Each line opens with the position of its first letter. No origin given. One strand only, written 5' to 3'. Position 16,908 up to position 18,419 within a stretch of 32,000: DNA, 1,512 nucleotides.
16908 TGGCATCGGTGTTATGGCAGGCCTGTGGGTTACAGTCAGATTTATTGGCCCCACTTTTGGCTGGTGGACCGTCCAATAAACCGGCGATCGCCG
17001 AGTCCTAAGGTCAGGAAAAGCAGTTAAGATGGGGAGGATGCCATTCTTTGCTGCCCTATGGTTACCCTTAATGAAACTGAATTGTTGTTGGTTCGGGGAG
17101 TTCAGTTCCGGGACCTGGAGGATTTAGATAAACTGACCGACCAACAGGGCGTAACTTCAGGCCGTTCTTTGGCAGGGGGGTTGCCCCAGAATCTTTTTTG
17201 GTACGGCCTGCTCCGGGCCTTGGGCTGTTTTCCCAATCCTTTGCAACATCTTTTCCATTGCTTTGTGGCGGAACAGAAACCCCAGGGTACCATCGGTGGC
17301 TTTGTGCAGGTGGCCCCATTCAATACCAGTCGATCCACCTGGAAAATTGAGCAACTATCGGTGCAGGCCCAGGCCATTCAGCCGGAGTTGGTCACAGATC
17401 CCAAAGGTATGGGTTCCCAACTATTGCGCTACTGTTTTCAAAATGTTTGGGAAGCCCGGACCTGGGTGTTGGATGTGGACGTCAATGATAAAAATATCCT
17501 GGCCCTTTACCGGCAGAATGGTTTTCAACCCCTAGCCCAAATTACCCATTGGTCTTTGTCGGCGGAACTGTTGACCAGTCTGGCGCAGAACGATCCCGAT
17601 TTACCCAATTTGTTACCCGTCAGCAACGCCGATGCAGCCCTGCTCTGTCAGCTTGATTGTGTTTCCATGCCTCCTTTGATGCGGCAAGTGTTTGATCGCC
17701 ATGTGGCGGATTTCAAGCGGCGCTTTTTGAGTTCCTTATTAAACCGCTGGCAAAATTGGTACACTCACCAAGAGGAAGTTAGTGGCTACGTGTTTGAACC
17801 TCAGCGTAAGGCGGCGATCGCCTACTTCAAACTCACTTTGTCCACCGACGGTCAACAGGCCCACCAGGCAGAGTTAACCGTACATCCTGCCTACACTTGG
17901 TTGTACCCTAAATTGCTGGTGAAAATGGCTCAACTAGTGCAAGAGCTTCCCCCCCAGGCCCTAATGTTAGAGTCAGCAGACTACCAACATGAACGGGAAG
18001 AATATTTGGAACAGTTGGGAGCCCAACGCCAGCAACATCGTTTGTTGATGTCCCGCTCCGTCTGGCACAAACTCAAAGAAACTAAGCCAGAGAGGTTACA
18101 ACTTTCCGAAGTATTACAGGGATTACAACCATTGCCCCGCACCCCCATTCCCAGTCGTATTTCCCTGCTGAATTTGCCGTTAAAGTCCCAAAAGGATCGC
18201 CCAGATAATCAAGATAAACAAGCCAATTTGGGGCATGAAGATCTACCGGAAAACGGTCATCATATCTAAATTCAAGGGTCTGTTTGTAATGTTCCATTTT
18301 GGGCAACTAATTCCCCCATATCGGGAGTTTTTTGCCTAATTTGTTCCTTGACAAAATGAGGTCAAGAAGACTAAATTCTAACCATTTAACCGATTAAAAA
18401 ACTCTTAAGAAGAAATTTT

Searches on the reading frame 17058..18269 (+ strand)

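Call 21: search_protein_families(library=pfam, proteins=[window:17058-18269:+], max_evalue=0.01)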
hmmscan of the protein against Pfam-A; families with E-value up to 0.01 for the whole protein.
window:17058-18269:+ (403 aa): 2 families
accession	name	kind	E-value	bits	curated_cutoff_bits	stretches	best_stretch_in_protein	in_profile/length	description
PF13508.13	Acetyltransf_7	-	6.1e-05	23.8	27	1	67-158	4-84/84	Acetyltransferase (GNAT) domain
PF00583.31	Acetyltransf_1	-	0.0074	17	20.7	0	67-156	34-116/116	Acetyltransferase (GNAT) family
